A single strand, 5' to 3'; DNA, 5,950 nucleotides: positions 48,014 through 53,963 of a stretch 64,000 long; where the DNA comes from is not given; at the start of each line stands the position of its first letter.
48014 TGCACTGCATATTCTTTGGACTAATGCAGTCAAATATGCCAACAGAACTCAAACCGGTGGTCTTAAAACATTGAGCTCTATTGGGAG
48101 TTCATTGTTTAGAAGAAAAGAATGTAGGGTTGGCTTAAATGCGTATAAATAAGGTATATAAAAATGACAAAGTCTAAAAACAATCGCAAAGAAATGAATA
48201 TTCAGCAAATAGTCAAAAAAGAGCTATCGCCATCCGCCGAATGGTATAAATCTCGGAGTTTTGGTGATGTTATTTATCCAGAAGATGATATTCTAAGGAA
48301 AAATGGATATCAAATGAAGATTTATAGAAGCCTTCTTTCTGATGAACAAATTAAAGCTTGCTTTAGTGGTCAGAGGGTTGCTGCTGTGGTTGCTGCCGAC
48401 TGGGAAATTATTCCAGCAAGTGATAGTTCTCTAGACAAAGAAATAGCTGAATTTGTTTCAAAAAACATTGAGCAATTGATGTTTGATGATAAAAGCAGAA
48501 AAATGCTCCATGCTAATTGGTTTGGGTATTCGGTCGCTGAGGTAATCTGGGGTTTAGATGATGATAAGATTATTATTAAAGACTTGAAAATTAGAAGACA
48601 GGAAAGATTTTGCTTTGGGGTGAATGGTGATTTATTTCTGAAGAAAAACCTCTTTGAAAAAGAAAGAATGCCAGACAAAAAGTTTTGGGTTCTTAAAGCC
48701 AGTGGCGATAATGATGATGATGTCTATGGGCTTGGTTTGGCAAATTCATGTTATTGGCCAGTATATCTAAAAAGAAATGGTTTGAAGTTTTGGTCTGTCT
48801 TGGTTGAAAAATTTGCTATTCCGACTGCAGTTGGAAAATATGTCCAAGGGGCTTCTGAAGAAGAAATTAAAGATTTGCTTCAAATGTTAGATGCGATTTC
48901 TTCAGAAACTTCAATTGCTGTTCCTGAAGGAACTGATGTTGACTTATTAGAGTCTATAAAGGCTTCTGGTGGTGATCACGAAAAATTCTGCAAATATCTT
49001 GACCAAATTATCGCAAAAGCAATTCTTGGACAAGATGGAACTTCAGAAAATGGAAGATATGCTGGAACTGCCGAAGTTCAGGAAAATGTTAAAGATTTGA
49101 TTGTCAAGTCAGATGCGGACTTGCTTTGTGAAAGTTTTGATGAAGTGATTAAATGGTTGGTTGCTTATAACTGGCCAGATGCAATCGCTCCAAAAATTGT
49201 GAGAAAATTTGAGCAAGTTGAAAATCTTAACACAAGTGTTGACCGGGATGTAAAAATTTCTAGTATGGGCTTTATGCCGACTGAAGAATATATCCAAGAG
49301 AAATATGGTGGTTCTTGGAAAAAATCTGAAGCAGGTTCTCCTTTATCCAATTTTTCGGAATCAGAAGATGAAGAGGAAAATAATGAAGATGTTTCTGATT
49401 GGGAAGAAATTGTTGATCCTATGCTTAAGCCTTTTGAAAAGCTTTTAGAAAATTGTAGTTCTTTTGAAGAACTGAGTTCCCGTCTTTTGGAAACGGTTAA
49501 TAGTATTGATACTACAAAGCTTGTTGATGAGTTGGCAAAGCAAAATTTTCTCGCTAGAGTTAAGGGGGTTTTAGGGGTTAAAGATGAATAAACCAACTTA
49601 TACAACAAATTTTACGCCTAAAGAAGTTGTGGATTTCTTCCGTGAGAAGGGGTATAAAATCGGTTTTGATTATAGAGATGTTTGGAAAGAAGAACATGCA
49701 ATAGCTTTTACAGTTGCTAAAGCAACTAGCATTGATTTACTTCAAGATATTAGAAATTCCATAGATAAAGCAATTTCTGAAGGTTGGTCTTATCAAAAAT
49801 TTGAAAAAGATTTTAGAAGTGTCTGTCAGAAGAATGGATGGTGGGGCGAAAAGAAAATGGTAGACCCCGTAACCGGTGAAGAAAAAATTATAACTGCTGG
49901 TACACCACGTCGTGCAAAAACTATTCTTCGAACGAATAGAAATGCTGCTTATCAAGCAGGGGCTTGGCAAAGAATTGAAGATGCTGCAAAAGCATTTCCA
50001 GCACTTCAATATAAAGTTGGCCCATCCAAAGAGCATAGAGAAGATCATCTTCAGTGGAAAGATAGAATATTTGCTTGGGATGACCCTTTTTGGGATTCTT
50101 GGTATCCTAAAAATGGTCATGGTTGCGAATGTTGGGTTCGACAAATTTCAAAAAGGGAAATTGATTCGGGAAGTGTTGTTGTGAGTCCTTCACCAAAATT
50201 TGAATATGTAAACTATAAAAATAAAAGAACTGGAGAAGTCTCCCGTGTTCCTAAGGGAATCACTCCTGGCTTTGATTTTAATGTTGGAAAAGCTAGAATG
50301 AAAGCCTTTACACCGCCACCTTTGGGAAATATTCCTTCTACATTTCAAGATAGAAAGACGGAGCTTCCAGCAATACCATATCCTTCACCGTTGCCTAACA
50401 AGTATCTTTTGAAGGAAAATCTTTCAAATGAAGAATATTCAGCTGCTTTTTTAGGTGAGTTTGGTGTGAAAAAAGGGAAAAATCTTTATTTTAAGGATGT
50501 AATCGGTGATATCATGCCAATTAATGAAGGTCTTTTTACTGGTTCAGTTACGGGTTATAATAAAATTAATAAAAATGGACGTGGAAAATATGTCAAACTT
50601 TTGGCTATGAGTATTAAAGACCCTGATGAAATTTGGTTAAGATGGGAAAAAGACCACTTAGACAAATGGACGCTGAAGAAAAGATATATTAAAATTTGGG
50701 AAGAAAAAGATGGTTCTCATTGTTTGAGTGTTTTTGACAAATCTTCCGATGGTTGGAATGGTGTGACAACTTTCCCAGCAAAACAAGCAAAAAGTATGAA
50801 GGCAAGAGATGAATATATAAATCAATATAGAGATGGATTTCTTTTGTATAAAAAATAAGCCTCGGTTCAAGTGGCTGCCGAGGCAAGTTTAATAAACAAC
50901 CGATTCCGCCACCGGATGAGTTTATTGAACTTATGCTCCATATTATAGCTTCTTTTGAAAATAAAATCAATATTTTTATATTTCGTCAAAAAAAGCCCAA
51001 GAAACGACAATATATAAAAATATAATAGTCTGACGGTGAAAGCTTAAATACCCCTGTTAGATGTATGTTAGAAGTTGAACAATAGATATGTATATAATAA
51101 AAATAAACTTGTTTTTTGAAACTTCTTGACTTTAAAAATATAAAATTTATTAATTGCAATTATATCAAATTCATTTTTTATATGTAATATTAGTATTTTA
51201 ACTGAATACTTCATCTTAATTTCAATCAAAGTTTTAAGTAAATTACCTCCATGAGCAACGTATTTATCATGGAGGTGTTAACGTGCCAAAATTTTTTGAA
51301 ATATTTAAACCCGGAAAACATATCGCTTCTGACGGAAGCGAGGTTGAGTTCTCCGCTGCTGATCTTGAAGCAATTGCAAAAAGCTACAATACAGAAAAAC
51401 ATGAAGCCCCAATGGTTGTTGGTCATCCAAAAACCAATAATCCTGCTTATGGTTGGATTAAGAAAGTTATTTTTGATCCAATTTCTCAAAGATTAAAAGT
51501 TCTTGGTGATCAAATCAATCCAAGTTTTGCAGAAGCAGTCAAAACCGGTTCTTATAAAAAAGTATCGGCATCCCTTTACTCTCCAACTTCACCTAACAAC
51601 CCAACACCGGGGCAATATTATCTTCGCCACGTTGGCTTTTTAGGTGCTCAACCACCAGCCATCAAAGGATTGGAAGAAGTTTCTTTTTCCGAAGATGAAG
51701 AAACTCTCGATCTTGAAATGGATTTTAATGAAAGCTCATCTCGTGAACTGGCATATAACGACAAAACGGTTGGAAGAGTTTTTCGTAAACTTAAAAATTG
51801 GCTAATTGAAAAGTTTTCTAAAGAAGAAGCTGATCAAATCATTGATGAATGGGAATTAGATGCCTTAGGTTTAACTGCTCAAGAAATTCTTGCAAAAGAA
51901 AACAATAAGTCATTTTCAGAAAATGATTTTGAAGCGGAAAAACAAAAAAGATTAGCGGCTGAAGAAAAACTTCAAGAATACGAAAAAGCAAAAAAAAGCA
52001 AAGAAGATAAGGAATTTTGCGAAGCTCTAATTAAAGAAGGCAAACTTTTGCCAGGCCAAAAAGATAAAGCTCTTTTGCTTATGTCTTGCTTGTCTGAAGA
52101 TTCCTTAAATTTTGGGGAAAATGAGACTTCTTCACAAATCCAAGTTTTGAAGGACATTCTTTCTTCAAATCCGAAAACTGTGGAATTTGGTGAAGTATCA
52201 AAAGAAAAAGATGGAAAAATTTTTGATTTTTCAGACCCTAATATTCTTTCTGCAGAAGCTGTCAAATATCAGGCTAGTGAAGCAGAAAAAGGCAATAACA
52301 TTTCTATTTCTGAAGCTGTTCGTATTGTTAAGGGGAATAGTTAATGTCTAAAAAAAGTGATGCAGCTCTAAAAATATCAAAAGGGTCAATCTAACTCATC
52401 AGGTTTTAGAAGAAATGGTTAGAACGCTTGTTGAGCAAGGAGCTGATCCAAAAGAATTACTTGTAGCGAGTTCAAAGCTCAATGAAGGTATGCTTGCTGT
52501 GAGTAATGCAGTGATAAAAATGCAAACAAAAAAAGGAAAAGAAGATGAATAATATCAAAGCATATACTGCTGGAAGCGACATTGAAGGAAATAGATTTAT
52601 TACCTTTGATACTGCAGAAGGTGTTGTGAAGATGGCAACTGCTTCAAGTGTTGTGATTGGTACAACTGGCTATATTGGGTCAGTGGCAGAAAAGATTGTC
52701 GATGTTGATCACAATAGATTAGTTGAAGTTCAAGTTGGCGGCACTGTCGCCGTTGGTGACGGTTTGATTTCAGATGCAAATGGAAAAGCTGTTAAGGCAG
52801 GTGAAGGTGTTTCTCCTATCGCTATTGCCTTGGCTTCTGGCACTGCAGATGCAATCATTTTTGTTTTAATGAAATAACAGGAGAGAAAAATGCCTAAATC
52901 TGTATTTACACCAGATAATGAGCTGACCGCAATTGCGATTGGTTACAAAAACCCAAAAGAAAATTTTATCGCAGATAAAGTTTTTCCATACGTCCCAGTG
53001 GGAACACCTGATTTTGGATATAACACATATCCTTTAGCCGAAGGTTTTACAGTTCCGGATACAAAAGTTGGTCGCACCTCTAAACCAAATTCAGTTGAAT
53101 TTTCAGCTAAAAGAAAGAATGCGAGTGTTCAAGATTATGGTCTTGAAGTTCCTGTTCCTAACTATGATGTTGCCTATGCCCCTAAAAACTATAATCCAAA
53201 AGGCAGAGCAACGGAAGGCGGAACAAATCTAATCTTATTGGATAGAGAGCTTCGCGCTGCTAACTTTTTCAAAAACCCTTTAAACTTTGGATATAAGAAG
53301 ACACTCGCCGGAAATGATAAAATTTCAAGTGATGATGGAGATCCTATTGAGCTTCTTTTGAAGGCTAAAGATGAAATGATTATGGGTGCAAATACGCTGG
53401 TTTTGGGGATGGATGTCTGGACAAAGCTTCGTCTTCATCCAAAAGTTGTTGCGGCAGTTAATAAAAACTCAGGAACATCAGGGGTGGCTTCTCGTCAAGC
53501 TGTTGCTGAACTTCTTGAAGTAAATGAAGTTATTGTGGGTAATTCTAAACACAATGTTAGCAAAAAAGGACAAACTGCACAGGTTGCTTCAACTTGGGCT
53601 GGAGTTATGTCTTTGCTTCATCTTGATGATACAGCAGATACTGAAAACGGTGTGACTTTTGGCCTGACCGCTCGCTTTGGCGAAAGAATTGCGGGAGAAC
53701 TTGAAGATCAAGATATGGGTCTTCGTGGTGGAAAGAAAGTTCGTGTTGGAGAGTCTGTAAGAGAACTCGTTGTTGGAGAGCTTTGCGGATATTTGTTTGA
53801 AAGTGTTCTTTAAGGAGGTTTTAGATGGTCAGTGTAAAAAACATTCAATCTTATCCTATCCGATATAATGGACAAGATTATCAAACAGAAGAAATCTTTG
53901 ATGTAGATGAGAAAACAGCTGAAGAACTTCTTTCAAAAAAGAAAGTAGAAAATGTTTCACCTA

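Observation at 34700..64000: Near-complete Mu-like transposable prophage whose right end lies outside the window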

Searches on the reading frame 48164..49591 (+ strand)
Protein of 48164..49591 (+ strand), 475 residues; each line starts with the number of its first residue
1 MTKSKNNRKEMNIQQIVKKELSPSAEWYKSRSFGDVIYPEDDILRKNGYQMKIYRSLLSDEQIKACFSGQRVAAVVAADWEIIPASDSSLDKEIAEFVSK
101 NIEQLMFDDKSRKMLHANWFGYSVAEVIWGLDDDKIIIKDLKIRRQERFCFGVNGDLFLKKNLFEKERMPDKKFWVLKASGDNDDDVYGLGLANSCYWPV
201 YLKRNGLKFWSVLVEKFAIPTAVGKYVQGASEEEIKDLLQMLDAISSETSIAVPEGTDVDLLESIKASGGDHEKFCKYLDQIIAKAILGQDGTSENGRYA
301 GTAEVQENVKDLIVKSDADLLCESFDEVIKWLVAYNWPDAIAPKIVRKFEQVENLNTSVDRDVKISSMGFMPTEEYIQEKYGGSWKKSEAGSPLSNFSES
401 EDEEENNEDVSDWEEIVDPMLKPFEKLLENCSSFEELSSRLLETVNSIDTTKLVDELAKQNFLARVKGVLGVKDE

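Call 4: search_protein_families(library=pfam, proteins=[window:48164-49591:+], max_evalue=0.01)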
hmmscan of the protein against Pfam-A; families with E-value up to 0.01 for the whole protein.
window:48164-49591:+ (475 aa): 1 family
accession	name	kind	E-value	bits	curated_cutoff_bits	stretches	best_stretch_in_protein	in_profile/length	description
PF06074.18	Portal_Mu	-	2.9e-90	303.4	23.9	1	51-382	1-335/336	Portal protein of Mu bacteriophage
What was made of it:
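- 48164..49591 (+): Mu-type portal. Pfam Portal_Mu 3e-90 (call 4).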

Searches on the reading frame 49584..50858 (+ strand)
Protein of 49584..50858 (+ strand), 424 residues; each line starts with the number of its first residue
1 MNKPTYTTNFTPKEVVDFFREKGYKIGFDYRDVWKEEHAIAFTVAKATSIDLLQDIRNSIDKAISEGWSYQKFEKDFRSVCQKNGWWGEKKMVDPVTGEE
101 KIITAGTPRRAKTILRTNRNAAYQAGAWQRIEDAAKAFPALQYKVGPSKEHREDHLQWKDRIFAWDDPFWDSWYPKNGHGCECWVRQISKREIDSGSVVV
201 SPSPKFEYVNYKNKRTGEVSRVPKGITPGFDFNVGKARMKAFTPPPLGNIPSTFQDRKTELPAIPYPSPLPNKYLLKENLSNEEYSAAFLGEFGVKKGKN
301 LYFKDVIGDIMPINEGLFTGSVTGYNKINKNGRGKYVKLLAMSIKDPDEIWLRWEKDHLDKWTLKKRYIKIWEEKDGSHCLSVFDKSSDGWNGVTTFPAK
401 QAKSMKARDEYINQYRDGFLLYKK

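Call 4: search_protein_families(library=pfam, proteins=[window:49584-50858:+], max_evalue=0.01)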
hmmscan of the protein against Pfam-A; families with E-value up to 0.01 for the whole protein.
window:49584-50858:+ (424 aa): 2 families
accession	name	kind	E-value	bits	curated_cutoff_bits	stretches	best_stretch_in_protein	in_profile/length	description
PF18810.6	PBECR2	-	6e-27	94.7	27.1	1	288-423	1-120/120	phage-Barnase-EndoU-ColicinE5/D-RelE like nuclease2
PF04233.19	Phage_Mu_F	-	1.1e-15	58.8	29.6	1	54-185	1-111/112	Phage Mu protein F like protein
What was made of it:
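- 49584..50858 (+): Mu F-like head protein fused to a C-terminal PBECR2 nuclease-like domain. Pfam Phage_Mu_F 1e-15, PBECR2 6e-27 (call 4).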

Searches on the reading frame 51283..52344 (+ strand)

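Call 4: search_protein_families(library=pfam, proteins=[window:51283-52344:+], max_evalue=0.01)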
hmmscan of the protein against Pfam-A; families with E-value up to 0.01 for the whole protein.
window:51283-52344:+ (353 aa): 0 families

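Call 36: search_protein_families(library=phrogs, proteins=[window:51283-52344:+], max_evalue=0.001)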
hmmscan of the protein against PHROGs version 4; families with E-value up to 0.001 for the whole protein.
window:51283-52344:+ (353 aa): 2 families
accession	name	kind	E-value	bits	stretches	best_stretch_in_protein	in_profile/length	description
phrog_976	-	head and packaging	4.5e-96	323.7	1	3-350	32-393/415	head maturation protease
phrog_3894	-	head and packaging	2.1e-05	25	0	6-134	13-145/458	head maturation protease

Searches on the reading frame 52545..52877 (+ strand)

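Call 5: search_protein_families(library=pfam, proteins=[window:52545-52877:+], max_evalue=0.01)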
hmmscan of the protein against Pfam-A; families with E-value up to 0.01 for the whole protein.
window:52545-52877:+ (110 aa): 0 families

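Call 36: search_protein_families(library=phrogs, proteins=[window:52545-52877:+], max_evalue=0.001)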
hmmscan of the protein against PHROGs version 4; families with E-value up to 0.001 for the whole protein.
window:52545-52877:+ (110 aa): 1 family
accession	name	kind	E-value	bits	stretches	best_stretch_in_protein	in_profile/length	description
phrog_673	-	head and packaging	7.8e-19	69.6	1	4-108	21-127/260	head scaffolding protein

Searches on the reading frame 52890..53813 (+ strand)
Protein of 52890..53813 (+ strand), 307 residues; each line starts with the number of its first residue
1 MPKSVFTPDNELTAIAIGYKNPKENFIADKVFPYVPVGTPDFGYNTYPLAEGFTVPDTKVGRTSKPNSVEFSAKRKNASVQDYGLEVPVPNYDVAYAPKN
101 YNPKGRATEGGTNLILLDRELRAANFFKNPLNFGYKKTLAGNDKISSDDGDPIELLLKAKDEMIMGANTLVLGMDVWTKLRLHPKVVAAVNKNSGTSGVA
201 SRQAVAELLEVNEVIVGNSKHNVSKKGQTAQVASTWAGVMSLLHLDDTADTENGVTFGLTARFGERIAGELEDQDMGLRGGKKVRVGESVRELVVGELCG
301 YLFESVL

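Call 4: search_protein_families(library=pfam, proteins=[window:52890-53813:+], max_evalue=0.01)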
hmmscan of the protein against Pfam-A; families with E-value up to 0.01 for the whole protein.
window:52890-53813:+ (307 aa): 1 family
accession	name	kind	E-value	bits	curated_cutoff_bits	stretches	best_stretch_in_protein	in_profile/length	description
PF03864.22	Phage_cap_E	-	3.6e-05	23.4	22.9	1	138-224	155-247/329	Phage major capsid protein E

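Call 36: search_protein_families(library=phrogs, proteins=[window:52890-53813:+], max_evalue=0.001)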
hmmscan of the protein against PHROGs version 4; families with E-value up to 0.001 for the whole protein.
window:52890-53813:+ (307 aa): 2 families
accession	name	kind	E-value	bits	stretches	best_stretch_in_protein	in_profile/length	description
phrog_1005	-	head and packaging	3e-81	274.1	1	3-306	7-313/315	major head protein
phrog_29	-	head and packaging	3.1e-05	24.3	1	137-205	181-255/439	major head protein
